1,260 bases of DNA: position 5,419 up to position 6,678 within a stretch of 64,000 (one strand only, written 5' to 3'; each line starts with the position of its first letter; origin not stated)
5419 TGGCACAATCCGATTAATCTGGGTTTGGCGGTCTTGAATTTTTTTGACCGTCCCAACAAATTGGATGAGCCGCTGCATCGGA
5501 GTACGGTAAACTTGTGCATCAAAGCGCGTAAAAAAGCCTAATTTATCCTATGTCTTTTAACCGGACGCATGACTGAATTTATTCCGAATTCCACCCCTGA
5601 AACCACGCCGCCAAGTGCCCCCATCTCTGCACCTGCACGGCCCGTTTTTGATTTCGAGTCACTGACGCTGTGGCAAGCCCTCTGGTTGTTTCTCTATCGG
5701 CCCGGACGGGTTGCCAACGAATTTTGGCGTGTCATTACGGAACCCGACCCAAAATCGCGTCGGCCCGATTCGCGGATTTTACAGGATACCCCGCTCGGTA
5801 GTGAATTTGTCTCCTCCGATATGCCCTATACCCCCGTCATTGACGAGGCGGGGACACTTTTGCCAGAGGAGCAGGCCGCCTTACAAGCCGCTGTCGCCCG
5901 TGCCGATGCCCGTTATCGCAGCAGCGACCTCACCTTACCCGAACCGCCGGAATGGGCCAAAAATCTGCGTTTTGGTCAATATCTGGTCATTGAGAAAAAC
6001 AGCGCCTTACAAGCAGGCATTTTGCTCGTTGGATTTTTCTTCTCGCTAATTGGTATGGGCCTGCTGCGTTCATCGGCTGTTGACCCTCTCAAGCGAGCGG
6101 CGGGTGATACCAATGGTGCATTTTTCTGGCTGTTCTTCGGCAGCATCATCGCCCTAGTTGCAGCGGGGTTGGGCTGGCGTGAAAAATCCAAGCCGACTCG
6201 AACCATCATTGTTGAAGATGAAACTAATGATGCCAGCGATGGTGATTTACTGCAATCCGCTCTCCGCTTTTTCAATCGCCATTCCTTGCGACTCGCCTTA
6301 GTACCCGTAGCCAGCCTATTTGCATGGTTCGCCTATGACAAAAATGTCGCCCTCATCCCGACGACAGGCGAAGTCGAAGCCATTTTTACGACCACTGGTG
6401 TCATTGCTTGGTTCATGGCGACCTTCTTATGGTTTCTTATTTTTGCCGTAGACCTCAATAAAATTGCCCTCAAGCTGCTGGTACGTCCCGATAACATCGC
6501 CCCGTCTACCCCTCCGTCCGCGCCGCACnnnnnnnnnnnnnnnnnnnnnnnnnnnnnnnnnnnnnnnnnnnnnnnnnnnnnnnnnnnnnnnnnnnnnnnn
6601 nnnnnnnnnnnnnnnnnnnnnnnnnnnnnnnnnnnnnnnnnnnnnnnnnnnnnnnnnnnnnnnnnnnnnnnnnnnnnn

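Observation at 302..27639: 27-kb single-strand gene train of six giant GT-C-like membrane proteins with flippase-like, GT4, methyltransferase and ECF sigma genes: candidate undescribed envelope-glycan / glycosylation machine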

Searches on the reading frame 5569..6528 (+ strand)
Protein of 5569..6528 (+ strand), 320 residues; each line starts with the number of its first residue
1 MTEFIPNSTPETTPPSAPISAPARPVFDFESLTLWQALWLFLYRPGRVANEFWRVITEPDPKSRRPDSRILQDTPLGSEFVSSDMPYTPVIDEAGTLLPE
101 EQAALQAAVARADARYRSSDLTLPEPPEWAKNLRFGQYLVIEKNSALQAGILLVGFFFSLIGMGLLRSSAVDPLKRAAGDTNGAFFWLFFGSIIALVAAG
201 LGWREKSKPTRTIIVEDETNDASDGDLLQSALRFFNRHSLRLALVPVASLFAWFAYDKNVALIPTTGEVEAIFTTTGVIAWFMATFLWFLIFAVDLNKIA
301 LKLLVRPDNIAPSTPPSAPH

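Call 62: search_protein_families(library=pfam, proteins=[window:5569-6528:+], max_evalue=1)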
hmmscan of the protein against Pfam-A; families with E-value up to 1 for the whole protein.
window:5569-6528:+ (320 aa): 1 family
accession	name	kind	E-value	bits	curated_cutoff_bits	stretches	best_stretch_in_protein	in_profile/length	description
PF12412.13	DUF3667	-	0.017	15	27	1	34-52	4-22/45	Protein of unknown function (DUF3667)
